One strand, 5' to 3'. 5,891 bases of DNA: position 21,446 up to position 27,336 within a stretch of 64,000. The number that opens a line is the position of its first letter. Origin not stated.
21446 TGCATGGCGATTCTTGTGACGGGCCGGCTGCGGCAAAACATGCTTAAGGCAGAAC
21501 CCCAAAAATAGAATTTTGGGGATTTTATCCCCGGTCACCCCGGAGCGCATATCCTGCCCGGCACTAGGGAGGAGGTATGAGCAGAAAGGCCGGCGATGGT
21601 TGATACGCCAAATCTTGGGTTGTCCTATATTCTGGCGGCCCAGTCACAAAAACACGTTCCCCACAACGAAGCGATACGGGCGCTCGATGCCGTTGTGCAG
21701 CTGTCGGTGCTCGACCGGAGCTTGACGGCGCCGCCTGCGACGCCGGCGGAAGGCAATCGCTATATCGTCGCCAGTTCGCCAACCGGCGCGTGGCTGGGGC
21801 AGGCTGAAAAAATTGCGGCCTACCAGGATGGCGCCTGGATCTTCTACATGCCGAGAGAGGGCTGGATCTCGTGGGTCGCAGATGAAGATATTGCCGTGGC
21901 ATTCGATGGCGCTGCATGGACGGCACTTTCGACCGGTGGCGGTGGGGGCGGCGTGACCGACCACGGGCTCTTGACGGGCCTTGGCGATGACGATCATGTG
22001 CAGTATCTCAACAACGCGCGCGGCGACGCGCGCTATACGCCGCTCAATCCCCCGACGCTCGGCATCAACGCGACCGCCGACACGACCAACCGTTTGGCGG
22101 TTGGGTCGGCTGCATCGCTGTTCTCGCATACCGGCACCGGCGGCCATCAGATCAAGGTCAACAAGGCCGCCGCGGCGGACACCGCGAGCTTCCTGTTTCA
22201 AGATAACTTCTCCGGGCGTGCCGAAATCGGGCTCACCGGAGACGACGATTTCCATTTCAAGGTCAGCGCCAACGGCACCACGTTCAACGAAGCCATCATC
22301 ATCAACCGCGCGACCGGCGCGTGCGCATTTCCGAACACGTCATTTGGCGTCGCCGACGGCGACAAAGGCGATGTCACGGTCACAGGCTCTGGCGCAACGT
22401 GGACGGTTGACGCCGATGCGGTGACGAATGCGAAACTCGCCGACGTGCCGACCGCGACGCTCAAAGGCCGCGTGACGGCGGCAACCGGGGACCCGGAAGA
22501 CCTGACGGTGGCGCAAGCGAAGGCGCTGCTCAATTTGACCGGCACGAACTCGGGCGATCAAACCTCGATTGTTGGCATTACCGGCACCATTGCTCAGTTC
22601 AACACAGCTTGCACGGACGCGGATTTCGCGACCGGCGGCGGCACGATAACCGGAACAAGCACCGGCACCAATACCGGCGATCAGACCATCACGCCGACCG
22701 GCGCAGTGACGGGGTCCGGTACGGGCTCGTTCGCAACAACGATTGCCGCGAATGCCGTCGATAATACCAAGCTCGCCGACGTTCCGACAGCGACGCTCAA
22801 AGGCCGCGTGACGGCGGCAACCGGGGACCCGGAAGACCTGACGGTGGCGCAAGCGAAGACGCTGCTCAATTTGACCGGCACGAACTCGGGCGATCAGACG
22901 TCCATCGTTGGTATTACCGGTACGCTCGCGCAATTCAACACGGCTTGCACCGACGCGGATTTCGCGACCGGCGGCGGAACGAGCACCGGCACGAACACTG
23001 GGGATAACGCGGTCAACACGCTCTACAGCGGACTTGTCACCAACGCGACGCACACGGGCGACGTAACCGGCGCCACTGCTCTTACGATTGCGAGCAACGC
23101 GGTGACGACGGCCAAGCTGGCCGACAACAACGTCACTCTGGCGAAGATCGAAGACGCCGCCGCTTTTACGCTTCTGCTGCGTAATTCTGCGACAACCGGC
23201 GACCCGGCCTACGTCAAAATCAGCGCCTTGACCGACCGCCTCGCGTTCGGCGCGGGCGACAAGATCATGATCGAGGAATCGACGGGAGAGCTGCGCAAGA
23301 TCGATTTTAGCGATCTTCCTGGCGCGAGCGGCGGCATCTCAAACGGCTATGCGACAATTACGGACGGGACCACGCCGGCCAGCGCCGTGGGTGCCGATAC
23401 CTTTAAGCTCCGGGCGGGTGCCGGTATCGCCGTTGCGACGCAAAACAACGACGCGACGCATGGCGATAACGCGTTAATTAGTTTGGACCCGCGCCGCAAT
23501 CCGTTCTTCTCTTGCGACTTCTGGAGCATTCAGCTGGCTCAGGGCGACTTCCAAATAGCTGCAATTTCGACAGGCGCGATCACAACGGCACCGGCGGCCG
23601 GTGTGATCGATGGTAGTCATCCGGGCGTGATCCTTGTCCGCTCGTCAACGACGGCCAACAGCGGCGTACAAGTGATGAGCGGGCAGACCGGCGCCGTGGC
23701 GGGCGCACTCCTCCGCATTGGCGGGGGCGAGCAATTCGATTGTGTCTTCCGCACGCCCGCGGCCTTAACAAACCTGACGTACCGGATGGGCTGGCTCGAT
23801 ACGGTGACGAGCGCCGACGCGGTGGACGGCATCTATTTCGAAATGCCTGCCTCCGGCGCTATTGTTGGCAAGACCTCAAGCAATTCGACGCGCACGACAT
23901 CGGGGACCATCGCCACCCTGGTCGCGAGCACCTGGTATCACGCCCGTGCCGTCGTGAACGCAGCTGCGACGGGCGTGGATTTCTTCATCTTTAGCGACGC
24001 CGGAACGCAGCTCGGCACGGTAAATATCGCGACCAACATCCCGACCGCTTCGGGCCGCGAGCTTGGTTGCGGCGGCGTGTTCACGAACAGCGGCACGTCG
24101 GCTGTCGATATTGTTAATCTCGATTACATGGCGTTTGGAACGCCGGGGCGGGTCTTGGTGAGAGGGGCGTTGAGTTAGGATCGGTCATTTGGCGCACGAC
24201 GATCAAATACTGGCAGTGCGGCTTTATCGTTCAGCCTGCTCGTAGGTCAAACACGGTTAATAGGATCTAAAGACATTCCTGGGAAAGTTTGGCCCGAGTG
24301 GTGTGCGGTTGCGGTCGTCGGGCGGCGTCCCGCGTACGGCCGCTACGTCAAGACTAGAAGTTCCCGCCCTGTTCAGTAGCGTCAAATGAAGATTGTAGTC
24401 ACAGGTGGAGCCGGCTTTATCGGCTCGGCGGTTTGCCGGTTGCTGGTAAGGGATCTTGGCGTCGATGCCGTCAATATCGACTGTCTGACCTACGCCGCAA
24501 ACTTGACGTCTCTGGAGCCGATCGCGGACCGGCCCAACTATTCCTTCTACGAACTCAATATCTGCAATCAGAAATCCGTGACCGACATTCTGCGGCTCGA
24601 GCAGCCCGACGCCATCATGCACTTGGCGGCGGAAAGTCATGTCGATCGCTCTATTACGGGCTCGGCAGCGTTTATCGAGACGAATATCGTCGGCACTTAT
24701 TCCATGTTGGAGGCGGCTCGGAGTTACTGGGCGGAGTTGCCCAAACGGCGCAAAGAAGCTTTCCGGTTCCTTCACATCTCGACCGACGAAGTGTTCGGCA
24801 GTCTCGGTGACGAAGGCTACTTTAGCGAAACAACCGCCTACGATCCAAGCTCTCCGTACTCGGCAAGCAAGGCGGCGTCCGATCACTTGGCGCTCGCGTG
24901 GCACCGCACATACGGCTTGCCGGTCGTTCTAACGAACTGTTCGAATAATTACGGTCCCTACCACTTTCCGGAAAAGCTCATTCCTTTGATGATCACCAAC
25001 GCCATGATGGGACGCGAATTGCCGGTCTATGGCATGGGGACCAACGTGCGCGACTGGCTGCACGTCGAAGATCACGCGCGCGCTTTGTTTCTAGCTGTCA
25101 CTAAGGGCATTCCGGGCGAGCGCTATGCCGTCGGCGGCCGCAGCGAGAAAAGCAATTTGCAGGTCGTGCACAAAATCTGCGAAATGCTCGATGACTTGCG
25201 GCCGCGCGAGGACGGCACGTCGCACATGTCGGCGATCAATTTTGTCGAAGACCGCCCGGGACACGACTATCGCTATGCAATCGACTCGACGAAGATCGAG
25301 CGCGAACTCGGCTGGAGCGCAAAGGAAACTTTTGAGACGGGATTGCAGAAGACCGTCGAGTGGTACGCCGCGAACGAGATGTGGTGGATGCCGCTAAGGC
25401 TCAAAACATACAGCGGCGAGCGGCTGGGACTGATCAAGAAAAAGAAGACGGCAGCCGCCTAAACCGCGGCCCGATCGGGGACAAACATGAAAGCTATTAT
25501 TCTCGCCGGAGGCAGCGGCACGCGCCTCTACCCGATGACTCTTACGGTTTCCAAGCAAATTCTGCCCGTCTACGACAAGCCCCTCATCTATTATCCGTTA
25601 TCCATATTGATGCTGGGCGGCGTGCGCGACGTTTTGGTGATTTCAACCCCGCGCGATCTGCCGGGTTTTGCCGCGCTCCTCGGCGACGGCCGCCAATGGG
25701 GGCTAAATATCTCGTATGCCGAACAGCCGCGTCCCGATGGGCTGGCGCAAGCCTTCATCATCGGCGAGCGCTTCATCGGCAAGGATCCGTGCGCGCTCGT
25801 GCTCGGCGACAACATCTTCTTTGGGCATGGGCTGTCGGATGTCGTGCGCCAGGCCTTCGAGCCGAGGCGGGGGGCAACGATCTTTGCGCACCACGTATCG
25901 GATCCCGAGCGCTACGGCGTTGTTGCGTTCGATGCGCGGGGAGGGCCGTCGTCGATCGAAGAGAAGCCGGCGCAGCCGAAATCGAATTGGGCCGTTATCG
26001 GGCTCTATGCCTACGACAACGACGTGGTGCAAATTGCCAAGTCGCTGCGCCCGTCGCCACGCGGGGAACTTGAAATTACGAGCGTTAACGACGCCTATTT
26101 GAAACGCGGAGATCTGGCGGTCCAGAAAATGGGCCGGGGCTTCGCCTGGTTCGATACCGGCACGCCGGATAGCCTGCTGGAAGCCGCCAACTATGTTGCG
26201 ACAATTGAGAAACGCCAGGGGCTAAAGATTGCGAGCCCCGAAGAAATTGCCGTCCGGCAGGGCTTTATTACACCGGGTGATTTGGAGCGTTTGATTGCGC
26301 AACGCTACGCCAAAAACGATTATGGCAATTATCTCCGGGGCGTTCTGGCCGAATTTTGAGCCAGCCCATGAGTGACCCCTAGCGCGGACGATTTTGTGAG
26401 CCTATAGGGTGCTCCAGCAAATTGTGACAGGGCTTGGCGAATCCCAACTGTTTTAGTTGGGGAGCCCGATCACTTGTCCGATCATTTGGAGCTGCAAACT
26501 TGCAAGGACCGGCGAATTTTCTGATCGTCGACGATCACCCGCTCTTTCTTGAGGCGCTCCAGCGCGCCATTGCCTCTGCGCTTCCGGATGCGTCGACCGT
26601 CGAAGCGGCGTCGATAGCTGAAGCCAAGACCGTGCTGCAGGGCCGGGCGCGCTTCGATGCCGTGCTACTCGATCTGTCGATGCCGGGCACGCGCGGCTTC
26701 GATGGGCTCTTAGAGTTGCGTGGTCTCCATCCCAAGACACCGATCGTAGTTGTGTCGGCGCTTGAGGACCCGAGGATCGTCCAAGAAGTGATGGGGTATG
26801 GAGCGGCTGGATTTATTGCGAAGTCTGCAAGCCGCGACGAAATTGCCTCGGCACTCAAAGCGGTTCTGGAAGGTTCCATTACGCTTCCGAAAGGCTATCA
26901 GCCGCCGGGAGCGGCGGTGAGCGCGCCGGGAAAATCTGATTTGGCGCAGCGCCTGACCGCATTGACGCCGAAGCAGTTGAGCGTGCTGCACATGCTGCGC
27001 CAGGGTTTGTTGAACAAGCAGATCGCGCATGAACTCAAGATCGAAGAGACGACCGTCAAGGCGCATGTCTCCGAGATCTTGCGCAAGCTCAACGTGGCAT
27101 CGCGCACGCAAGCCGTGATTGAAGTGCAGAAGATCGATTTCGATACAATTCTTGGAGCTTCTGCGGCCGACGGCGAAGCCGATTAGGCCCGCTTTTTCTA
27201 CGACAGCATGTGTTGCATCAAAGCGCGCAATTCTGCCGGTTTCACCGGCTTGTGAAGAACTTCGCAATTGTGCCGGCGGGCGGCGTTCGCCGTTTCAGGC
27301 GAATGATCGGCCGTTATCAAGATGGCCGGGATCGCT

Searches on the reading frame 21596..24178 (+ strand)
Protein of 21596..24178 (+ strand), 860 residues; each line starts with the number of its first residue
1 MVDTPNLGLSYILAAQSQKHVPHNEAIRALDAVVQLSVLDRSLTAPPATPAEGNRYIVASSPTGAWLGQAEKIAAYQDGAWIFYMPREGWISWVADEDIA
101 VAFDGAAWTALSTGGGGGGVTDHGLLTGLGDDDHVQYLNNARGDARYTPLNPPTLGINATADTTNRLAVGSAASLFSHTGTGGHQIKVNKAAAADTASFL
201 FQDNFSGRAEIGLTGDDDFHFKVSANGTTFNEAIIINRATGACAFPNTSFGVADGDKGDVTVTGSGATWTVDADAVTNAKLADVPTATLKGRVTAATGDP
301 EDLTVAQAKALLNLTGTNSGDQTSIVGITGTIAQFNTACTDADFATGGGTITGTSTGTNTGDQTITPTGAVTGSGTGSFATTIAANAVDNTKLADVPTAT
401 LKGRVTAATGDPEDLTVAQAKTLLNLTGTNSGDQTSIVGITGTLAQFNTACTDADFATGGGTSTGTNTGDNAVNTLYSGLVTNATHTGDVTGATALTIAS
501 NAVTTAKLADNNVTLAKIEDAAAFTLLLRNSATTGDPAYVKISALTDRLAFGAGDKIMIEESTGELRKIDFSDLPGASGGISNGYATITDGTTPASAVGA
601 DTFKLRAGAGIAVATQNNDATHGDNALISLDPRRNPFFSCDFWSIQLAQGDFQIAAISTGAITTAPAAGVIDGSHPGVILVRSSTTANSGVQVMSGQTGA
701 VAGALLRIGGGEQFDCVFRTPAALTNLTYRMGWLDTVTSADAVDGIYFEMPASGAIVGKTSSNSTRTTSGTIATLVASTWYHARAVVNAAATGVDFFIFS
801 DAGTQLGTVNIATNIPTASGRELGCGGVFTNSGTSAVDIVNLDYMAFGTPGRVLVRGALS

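Call 66: search_protein_families(library=pfam, proteins=[window:21596-24178:+], max_evalue=0.000001)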
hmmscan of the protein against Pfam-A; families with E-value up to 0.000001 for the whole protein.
window:21596-24178:+ (860 aa): 2 families
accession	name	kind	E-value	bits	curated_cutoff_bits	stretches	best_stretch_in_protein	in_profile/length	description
PF10983.13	DUF2793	-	2.7e-33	114.1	27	1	23-108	1-86/87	Protein of unknown function (DUF2793)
PF22237.3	SO2946-like_C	-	1.9e-30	106.5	27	1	674-843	1-163/163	SO2946-like, C-terminal domain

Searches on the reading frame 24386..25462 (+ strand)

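Call 66: search_protein_families(library=pfam, proteins=[window:24386-25462:+], max_evalue=0.000001)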
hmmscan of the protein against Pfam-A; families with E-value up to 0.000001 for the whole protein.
window:24386-25462:+ (358 aa): 6 families
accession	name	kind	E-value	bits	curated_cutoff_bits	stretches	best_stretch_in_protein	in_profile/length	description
PF16363.11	GDP_Man_Dehyd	-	2.6e-86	290.5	27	1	5-323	2-332/332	GDP-mannose 4,6 dehydratase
PF01370.27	Epimerase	-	5.3e-64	216.3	20.9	1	3-250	1-240/240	NAD dependent epimerase/dehydratase family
PF04321.23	RmlD_sub_bind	-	7.1e-13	48.7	27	1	1-168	1-135/287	RmlD substrate binding domain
PF01073.25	3Beta_HSD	-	1.7e-10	40.8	22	1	4-239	1-230/280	3-beta hydroxysteroid dehydrogenase/isomerase family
PF02719.21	Polysacc_synt_2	-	2.2e-09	37.4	20.2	1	3-114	1-118/293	Polysaccharide biosynthesis protein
PF07993.18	NAD_binding_4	-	6.2e-08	32.6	20.1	0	72-186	87-205/258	Male sterility protein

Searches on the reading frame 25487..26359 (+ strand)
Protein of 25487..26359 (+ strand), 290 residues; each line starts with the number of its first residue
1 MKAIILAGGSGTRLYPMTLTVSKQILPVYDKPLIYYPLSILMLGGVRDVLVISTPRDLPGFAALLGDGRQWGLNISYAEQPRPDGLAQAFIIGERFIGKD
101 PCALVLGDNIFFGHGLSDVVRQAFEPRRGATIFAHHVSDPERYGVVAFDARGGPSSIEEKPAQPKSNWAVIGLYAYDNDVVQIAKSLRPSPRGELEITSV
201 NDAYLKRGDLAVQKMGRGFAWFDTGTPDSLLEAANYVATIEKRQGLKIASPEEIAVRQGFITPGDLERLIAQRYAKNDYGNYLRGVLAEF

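Call 66: search_protein_families(library=pfam, proteins=[window:25487-26359:+], max_evalue=0.000001)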
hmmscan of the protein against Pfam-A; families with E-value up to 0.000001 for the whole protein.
window:25487-26359:+ (290 aa): 2 families
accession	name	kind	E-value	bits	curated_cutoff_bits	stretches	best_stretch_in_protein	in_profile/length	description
PF00483.29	NTP_transferase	-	1.4e-69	234.8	21.2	1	2-237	1-242/245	Nucleotidyl transferase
PF12804.13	NTP_transf_3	-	1.9e-08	35.1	27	1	3-138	1-125/160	MobA-like NTP transferase domain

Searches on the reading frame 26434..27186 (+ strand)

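Call 66: search_protein_families(library=pfam, proteins=[window:26434-27186:+], max_evalue=0.000001)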
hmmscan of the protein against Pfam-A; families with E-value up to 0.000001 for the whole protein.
window:26434-27186:+ (250 aa): 2 families
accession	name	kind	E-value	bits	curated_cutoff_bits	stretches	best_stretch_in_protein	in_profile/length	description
PF00072.30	Response_reg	-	2e-21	76.6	30.2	1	30-141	2-110/111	Response regulator receiver domain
PF00196.25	GerE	-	2.4e-19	69.1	23.5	1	176-229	2-55/57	Bacterial regulatory proteins, luxR family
